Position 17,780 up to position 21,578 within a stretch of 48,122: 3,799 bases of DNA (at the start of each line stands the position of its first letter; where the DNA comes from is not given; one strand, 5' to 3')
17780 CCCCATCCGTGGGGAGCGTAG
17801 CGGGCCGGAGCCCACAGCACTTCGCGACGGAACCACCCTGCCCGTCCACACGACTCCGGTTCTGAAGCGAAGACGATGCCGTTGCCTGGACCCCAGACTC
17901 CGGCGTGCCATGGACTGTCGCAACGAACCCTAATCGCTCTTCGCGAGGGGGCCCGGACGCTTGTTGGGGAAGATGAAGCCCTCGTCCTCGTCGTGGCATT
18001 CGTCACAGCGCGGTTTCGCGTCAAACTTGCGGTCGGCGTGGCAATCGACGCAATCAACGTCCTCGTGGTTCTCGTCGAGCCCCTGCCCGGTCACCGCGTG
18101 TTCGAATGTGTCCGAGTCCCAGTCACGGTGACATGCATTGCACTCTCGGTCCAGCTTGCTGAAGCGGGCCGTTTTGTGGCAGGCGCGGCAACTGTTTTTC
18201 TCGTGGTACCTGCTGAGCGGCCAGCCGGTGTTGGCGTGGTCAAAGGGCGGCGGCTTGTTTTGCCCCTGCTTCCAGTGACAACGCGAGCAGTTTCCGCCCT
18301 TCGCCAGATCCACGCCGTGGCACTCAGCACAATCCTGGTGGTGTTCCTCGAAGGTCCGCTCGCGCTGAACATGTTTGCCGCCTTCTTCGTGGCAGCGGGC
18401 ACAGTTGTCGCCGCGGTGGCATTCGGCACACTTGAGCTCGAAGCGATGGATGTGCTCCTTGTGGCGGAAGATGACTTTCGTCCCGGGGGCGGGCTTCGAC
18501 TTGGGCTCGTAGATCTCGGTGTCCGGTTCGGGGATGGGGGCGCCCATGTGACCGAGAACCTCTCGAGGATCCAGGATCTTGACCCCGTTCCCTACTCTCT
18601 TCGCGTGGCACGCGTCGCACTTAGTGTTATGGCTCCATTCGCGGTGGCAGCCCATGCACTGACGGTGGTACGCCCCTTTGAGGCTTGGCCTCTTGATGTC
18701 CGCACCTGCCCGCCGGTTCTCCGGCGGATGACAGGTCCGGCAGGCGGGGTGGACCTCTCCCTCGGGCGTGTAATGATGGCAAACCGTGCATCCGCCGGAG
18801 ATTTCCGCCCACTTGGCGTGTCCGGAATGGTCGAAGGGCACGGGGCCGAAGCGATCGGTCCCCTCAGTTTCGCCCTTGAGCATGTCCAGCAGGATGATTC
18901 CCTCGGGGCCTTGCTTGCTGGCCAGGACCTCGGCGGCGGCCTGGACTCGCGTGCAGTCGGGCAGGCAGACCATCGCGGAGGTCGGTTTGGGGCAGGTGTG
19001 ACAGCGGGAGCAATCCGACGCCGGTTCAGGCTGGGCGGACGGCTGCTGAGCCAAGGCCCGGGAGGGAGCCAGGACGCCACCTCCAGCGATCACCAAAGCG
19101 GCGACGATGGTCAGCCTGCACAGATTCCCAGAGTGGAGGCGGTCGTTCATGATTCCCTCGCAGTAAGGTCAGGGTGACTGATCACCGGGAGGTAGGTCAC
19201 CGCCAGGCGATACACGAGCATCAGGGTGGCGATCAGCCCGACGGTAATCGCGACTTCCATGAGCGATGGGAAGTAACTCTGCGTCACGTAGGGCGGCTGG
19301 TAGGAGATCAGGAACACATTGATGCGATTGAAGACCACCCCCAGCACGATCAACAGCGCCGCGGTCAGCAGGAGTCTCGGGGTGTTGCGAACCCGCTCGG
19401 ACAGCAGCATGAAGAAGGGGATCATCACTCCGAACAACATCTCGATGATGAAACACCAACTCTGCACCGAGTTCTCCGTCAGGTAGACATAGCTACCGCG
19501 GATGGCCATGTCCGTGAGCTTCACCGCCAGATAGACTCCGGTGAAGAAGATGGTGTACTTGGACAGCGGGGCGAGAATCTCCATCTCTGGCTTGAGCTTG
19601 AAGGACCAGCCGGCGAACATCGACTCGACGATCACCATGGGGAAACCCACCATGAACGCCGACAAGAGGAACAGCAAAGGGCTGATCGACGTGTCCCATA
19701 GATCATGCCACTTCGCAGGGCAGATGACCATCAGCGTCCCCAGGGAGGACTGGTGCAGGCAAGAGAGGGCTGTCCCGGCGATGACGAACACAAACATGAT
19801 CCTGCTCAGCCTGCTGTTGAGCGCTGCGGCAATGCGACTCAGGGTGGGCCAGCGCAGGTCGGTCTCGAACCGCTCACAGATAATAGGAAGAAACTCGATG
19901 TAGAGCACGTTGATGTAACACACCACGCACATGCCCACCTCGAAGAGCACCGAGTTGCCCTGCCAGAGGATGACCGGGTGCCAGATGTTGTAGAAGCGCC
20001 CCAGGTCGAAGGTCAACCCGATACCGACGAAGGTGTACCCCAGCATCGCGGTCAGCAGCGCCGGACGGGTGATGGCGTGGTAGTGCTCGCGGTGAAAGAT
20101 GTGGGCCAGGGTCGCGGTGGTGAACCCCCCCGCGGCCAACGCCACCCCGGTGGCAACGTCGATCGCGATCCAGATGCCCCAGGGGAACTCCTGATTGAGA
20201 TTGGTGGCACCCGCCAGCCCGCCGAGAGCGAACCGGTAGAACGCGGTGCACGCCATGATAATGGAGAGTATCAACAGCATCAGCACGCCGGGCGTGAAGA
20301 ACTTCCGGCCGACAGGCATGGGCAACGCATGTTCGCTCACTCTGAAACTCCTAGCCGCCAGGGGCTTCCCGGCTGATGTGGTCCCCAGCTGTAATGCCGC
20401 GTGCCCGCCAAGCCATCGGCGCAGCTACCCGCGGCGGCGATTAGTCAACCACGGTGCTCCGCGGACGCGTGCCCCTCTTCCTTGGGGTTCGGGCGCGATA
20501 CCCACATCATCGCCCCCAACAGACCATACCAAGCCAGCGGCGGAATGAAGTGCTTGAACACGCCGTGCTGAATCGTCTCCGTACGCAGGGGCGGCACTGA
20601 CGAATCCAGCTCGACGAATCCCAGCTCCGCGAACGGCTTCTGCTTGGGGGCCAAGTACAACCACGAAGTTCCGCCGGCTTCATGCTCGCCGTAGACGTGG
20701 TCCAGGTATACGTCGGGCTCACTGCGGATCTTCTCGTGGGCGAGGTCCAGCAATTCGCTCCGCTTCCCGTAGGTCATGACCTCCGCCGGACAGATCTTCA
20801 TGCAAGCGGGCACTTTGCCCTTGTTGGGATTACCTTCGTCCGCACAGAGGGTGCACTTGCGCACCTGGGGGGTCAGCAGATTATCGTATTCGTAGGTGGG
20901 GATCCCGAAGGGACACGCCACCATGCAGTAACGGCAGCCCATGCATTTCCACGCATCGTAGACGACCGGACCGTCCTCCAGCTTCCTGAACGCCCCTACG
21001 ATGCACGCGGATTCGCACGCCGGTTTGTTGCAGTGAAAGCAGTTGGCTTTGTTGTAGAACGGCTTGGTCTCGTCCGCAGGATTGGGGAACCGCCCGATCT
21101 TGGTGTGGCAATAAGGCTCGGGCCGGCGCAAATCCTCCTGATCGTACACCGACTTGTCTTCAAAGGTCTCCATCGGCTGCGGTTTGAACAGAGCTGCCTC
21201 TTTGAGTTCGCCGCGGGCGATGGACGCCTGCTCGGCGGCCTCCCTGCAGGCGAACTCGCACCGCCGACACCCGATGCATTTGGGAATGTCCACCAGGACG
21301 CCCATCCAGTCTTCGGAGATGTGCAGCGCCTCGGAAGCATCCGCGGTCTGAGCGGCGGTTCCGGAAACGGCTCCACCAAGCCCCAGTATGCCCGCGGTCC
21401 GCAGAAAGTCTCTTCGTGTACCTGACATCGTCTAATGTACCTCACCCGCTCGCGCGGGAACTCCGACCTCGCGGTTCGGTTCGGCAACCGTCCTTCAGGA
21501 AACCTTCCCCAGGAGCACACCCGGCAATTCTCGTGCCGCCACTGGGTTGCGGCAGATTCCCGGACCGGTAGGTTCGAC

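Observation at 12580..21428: Five-gene quinone-pool/periplasm electron-transfer module with 43 haem c motifs and no catalytic subunit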

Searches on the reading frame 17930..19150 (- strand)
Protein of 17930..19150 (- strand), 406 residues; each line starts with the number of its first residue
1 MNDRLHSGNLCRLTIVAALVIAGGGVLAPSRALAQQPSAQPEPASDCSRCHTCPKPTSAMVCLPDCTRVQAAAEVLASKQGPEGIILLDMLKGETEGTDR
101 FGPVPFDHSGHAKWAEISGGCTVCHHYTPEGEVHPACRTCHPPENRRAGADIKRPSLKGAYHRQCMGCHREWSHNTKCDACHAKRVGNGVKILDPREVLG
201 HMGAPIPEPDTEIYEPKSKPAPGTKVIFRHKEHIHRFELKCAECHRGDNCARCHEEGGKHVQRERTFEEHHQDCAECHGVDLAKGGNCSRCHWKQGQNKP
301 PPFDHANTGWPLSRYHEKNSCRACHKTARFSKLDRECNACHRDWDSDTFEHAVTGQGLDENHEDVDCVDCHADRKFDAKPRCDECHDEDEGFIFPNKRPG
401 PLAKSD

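Call 4: search_protein_families(library=pfam, proteins=[window:17930-19150:-], max_evalue=0.01)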
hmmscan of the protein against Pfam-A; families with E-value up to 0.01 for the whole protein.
window:17930-19150:- (406 aa): 3 families
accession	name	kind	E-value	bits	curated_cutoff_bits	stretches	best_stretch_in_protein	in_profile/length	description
PF02085.21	Cytochrom_CIII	-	7.5e-15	55.5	22.9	1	99-182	16-101/101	Class III cytochrome C family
PF14522.11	Cytochrome_C7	-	2e-08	34.4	24.8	2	284-342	12-67/67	Cytochrome c7 and related cytochrome c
PF14537.11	Cytochrom_c3_2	-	0.0014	19.5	25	1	316-387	2-79/79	Cytochrome c3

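Call 5: search_protein_families(library=ncbifam, proteins=[window:17930-19150:-], max_evalue=0.01)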
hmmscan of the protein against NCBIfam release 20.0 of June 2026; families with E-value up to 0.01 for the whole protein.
window:17930-19150:- (406 aa): 4 families
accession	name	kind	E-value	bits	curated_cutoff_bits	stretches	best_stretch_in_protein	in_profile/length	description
NF045713.1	CxxCH_16_HmcA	equivalog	1.5e-18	66.7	400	2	121-184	475-540/541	sulfate respiration complex hexadecaheme cytochrome HmcA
NF045722.1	c3_cytochr_TmcA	equivalog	2.7e-10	40.2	114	1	102-182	42-124/125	acidic tetraheme cytochrome c3 TmcA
NF045784.1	9HemeCytC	equivalog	3.2e-10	39.9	640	1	120-186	255-323/328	nine-heme cytochrome c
TIGR04257.1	nanowire_3heme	domain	0.00042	20.4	40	0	286-342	24-75/75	c(7)-type cytochrome triheme domain-containing protein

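Call 19: search_solved_structures(query=window:17930-19150:-, max_evalue=0.01)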
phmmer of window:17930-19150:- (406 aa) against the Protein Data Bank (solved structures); distinct sequences matched with E-value up to 0.01: 8.
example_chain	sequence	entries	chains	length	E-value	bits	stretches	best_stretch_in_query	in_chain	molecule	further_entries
2e84_A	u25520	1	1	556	1.7e-11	46.7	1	120-185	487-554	High-molecular-weight cytochrome c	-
1h29_A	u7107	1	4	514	2.4e-10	42.9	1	120-185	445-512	HIGH-MOLECULAR-WEIGHT CYTOCHROME C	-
1gws_A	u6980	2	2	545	3.3e-10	42.4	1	120-185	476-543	HIGH-MOLECULAR-WEIGHT CYTOCHROME C | High-molecular-weight cytochrome c precursor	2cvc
1z1n_X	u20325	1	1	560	3.6e-10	42.3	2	120-183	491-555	sixteen heme cytochrome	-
1duw_A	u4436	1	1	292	8.2e-10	41.1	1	121-185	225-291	NONAHEME CYTOCHROME C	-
19hc_A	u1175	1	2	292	1.5e-08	37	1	121-183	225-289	PROTEIN (NINE-HAEM CYTOCHROME C)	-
1ofw_A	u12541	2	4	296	2.2e-08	36.4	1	121-183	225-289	NINE-HEME CYTOCHROME C | NINE HEME CYTOCHROME C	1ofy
3cao_A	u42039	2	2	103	1.3e-05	27.3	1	104-184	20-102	CYTOCHROME C3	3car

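Call 52: find_homologous_proteins(query=window:17930-19150:-, max_evalue=0.00001)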
Query window:17930-19150:- (406 aa): 842 proteins with E <= 0.00001 among 6027 candidates; the best 120 are listed.
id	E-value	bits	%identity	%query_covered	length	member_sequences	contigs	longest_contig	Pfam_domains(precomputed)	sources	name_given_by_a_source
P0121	2.9e-290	980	100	100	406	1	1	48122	PF02085.22,PF14522.12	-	-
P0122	1.1e-195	669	69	96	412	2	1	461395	PF02085.22,PF14522.12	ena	-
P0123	6.1e-191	653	68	99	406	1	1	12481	PF02085.22,PF14522.12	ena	-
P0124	1.1e-185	636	65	100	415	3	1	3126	PF02085.22,PF14522.12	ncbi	-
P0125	1.2e-180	619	64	99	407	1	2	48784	PF02085.22,PF14522.12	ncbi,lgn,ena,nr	ncbi:MAG: cytochrome c3 family protein [Phycisphaerae bacterium]|nr:cytochrome c3 family protein [Ph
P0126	8.7e-176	603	65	96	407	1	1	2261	PF02085.22,PF14522.12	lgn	-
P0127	3.9e-168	578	60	100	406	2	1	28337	PF02085.22,PF14522.12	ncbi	-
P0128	8.1e-167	574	61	100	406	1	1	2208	PF02085.22,PF14522.12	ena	-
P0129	7.6e-166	570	59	100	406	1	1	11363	PF02085.22,PF14522.12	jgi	jgi:hypothetical protein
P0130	1.8e-153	530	57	100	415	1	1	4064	PF02085.22,PF14522.12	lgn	-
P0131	1.0e-152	527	58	99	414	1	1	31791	PF02085.22,PF14522.12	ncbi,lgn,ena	-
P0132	2.2e-151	523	58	96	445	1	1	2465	PF02085.22,PF14522.12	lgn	-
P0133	4.5e-151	522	56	100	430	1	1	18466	PF02085.22,PF14522.12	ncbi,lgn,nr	ncbi:MAG: cytochrome c3 family protein [Phycisphaerae bacterium]|nr:cytochrome c3 family protein [Ph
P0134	8.7e-148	511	62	83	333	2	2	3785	PF02085.22,PF14522.12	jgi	jgi:hypothetical protein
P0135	9.9e-148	511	56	100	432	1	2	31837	PF02085.22,PF14522.12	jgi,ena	-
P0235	3.4e-121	423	50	91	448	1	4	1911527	PF02085.22,PF14522.12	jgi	jgi:hypothetical protein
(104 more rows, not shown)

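Call 56: find_encoding_contigs(protein=P0122, flank=10000, max_places=1)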
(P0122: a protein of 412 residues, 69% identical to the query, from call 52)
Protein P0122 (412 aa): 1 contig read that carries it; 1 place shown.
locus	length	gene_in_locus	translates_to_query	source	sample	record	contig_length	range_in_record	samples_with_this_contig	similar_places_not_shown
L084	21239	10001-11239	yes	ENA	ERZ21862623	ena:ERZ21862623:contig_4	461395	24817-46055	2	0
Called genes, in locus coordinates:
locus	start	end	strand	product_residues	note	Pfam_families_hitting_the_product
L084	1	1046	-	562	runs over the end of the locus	PF00501:AMP-binding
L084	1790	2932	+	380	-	-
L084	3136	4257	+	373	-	-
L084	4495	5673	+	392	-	-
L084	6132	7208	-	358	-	PF08668:HDOD, PF01966:HD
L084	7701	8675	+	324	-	PF00037:Fer4 (faint), PF12837:Fer4_6 (faint), PF13237:Fer4_10 (faint), PF14697:Fer4_21 (faint), PF12838:Fer4_7 (faint), PF13247:Fer4_11, PF12797:Fer4_2 (weak), PF13187:Fer4_9 (weak)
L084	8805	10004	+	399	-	PF03916:NrfD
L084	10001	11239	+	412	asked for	PF14522:Cytochrome_C7 (faint), PF02085:Cytochrom_CIII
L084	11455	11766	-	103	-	PF09339:HTH_IclR (weak), PF13545:HTH_Crp_2 (weak), PF25212:HVO_A0114, PF01022:HTH_5, PF12802:MarR_2 (weak), PF12840:HTH_20, PF13412:HTH_24, PF21476:PF0610-like_N (weak), +1 more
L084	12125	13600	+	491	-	-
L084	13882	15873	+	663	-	PF03264:Cytochrom_NNT, PF14522:Cytochrome_C7 (faint), PF14537:Cytochrom_c3_2 (faint)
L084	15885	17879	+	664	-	PF02085:Cytochrom_CIII (faint), PF14522:Cytochrome_C7 (faint), PF09699:Paired_CXXCH_1 (faint), PF14537:Cytochrom_c3_2 (faint), PF22113:Mtrc-MtrF_II-IV_dom (weak), PF01292:Ni_hydr_CYTB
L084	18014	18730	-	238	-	PF22058:X25_BaPul_like, PF07589:PEP_exosort_dom (weak)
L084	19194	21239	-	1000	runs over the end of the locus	PF03065:Glyco_hydro_57, PF16760:CBM53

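Call 57: find_encoding_contigs(protein=P0235, flank=10000, max_places=1)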
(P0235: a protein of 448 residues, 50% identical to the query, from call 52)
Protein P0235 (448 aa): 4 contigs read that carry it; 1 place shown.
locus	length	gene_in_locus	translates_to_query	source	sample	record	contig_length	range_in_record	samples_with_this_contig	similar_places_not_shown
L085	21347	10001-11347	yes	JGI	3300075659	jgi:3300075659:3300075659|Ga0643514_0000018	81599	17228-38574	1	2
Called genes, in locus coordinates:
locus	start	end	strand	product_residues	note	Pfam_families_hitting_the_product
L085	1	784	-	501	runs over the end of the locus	PF22113:Mtrc-MtrF_II-IV_dom (faint), PF02085:Cytochrom_CIII (faint), PF14522:Cytochrome_C7 (faint), PF14537:Cytochrom_c3_2 (faint)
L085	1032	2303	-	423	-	PF00005:ABC_tran, PF13304:AAA_21 (faint), PF08402:TOBE_2 (faint), PF17912:OB_MalK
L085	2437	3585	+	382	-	PF00890:FAD_binding_2 (weak), PF01266:DAO (weak), PF01494:FAD_binding_3 (weak), PF03486:HI0933_like (weak), PF07992:Pyr_redox_2 (weak), PF12831:FAD_oxidored, PF13450:NAD_binding_8 (weak)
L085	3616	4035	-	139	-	PF01951:Archease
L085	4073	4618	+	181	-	PF18306:LDcluster4, PF03641:Lysine_decarbox (weak)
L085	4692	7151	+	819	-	PF00676:E1_dh, PF02779:Transket_pyr, PF02780:Transketolase_C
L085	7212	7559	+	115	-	PF13360:PQQ_2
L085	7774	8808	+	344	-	PF13187:Fer4_9 (faint), PF12837:Fer4_6 (faint), PF14697:Fer4_21 (faint), PF13247:Fer4_11, PF12838:Fer4_7 (weak), PF00037:Fer4 (weak), PF12797:Fer4_2 (weak), PF13237:Fer4_10 (weak)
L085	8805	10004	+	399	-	PF03916:NrfD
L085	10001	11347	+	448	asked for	PF14522:Cytochrome_C7 (faint), PF02085:Cytochrom_CIII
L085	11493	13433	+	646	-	PF03264:Cytochrom_NNT, PF14522:Cytochrome_C7 (faint), PF14537:Cytochrom_c3_2 (faint), PF22113:Mtrc-MtrF_II-IV_dom (faint)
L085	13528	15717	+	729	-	PF14522:Cytochrome_C7 (faint), PF14537:Cytochrom_c3_2 (faint), PF02085:Cytochrom_CIII (faint), PF22113:Mtrc-MtrF_II-IV_dom (weak), PF01292:Ni_hydr_CYTB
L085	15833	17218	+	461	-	PF07690:MFS_1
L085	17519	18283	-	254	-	-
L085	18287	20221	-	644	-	PF01483:P_proprotein (faint)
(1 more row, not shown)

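Call 76: predict_structure(alignment_id=A2)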
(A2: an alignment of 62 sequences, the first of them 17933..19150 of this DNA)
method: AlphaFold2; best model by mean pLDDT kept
length: 406 residues; sequences in the alignment: 62
mean_pLDDT: 60.4   pTM: 0.40
mean pLDDT of the five models: 60.4, 58.9, 58.1, 57.1, 54.3
residues with pLDDT >= 90: 0; 70-90: 52; 50-70: 307; < 50: 47
segments of 3 or more residues with pLDDT < 50: 1-9, 27-36, 91-100, 121-124, 400-406
pLDDT, mean of each block of 10 residues (from residue 1): 42 61 53 49 61 66 63 62 57 44 61 60 49 58 56 62 63 60 55 59 63 67 73 74 62 58 65 70 70 78 67 59 61 56 66 59 62 61 62 52 43
secondary structure, 60 per line:
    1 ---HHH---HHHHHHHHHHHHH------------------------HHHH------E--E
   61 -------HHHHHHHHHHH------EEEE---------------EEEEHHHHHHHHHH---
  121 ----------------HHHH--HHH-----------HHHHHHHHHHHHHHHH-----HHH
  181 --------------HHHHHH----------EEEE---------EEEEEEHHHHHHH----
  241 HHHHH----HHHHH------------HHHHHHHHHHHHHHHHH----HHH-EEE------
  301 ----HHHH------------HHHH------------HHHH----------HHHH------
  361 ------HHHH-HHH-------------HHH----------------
elements in order: H10-22 H47-50 H68-78 E85-88 E104-107 H108-117 H137-140 H157-172 H195-200 E211-214 E224-229 H230-236 H241-245 H250-254 H267-283 E292-294 H305-308 H321-324 H337-340 H351-354 H367-370

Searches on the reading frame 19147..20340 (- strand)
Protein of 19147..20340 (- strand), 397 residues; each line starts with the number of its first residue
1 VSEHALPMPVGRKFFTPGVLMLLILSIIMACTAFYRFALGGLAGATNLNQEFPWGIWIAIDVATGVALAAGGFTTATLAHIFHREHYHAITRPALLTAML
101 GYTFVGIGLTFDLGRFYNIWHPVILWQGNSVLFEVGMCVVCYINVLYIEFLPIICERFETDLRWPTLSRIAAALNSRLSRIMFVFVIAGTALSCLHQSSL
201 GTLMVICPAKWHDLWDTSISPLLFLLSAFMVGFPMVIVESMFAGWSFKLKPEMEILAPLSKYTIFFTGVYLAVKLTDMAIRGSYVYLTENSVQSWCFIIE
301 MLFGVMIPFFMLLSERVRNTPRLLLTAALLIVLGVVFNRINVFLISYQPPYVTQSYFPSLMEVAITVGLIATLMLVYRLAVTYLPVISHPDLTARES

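Call 4: search_protein_families(library=pfam, proteins=[window:19147-20340:-], max_evalue=0.01)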
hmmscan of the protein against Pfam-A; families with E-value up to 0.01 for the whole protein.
window:19147-20340:- (397 aa): 1 family
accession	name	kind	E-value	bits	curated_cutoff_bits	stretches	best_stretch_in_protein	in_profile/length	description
PF03916.19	NrfD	-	3.5e-20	73.3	25.8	1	46-346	3-308/313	Polysulphide reductase, NrfD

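Call 5: search_protein_families(library=ncbifam, proteins=[window:19147-20340:-], max_evalue=0.01)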
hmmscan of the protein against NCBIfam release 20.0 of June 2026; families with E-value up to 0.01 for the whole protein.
window:19147-20340:- (397 aa): 3 families
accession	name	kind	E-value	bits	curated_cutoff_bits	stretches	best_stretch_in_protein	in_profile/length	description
NF008133.1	PRK10881.1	equivalog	6.8e-97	325.3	450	1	8-388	5-375/377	Ni/Fe-hydrogenase cytochrome b subunit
NF045714.1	sulf_resp_HmcC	equivalog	5.1e-78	263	550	1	20-391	6-373/376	sulfate respiration complex protein HmcC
NF041784.1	mnquin_red_QrcD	equivalog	5.2e-37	128.1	570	1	19-388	19-402/408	menaquinone reductase integral membrane subunit QrcD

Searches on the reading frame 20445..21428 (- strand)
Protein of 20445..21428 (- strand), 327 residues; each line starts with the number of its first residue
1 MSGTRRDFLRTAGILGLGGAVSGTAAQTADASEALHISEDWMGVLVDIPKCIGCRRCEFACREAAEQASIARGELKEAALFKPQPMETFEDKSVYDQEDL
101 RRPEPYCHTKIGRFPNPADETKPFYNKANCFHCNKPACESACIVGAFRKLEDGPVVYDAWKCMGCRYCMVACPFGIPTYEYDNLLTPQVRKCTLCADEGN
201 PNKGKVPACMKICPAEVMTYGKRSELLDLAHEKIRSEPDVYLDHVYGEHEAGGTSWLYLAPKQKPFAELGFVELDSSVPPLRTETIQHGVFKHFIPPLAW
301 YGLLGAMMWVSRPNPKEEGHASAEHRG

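Call 4: search_protein_families(library=pfam, proteins=[window:20445-21428:-], max_evalue=0.01)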
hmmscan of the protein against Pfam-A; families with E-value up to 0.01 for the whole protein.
window:20445-21428:- (327 aa): 10 families
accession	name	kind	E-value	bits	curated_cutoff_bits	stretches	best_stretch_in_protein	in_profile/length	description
PF13247.11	Fer4_11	-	3.3e-15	56.6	26.2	1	124-223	4-100/100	4Fe-4S dicluster domain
PF12797.12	Fer4_2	-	3.6e-11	42.7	24.5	2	154-174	2-22/22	4Fe-4S binding domain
PF12838.12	Fer4_7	-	1.7e-09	38.4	27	2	129-176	1-52/52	4Fe-4S dicluster domain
PF13187.11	Fer4_9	-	1e-08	35.5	27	1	161-217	1-51/52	4Fe-4S dicluster domain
PF12837.12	Fer4_6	-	1.6e-07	31.3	25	2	155-176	2-23/24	4Fe-4S binding domain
PF13237.11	Fer4_10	-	1.8e-07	31.4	25.5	2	123-173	2-53/53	4Fe-4S dicluster domain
PF14697.11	Fer4_21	-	2.9e-05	24.6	35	2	46-69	3-26/59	4Fe-4S dicluster domain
PF00037.32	Fer4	-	0.00018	21.6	21.1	1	161-177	7-23/24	4Fe-4S binding domain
PF25160.1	LdpA_Fe-S-bd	-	0.00081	19.6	27.6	0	132-175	4-41/49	LdpA Fe-S cluster-binding domain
PF12798.12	Fer4_3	-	0.0081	17.4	27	0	162-176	1-15/15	4Fe-4S binding domain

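Call 5: search_protein_families(library=ncbifam, proteins=[window:20445-21428:-], max_evalue=0.01)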
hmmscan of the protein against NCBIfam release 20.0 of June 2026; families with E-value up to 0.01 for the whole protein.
window:20445-21428:- (327 aa): 39 families (the best 25 are shown)
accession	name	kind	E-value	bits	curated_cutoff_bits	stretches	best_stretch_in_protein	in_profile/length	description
NF045715.1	sulf_resp_HmcB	equivalog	9.2e-85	284.4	420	1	5-273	2-246/307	sulfate respiration complex iron-sulfur protein HmcB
NF008134.0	PRK10882.1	equivalog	7e-63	212.7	263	1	4-320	3-324/329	hydrogenase 2 operon protein HybA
TIGR01582.1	FDH-beta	equivalog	2.3e-30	105.7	334.7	1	41-261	21-222/283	formate dehydrogenase subunit beta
TIGR02951.1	DMSO_dmsB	equivalog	4.9e-27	94.9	214.1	2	119-226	53-156/161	DMSO/selenate family reductase complex B subunit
NF045797.1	DsrO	equivalog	5.5e-23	81.6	200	2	129-217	102-197/235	sulfate reduction electron transfer complex DsrMKJOP subunit DsrO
TIGR03149.1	cyt_nit_nrfC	equivalog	2.7e-22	79.3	377.6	2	111-243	79-203/225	cytochrome c nitrite reductase Fe-S protein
NF038355.1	FDH3_beta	equivalog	1.1e-18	67.9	240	1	129-226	53-167/180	formate dehydrogenase FDH3 subunit beta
NF042979.1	EthbenzDh_ebdB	equivalog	5.3e-18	65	740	1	112-234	139-253/354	ethylbenzene dehydrogenase subunit beta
NF011569.0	PRK14993.1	equivalog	6.6e-18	65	416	2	129-214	99-179/244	tetrathionate reductase subunit TtrB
TIGR03478.1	DMSO_red_II_bet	subfamily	2.8e-17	62.6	480.7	1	112-223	117-220/321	DMSO reductase family type II enzyme, iron-sulfur subunit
NF009408.0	PRK12769.1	equivalog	6.1e-17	61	1003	1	128-234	54-158/659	formate-dependent uric acid utilization protein AegA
NF041715.1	arsenate_red_ArrB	equivalog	7.9e-15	55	450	1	111-179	42-106/233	arsenate respiratory reductase iron-sulfur subunit ArrB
NF007382.0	PRK09898.1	equivalog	5.6e-14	52.1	213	2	125-197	118-188/208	ferredoxin-like protein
NF009451.0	PRK12809.1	equivalog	3.7e-13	48.6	1154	1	126-219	52-135/639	formate-dependent uric acid utilization protein YgfT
NF045766.1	PhenlGlyoxDHPadI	equivalog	7.1e-12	44.8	700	1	119-228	44-143/443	NADH-dependent phenylglyoxylate dehydrogenase subunit beta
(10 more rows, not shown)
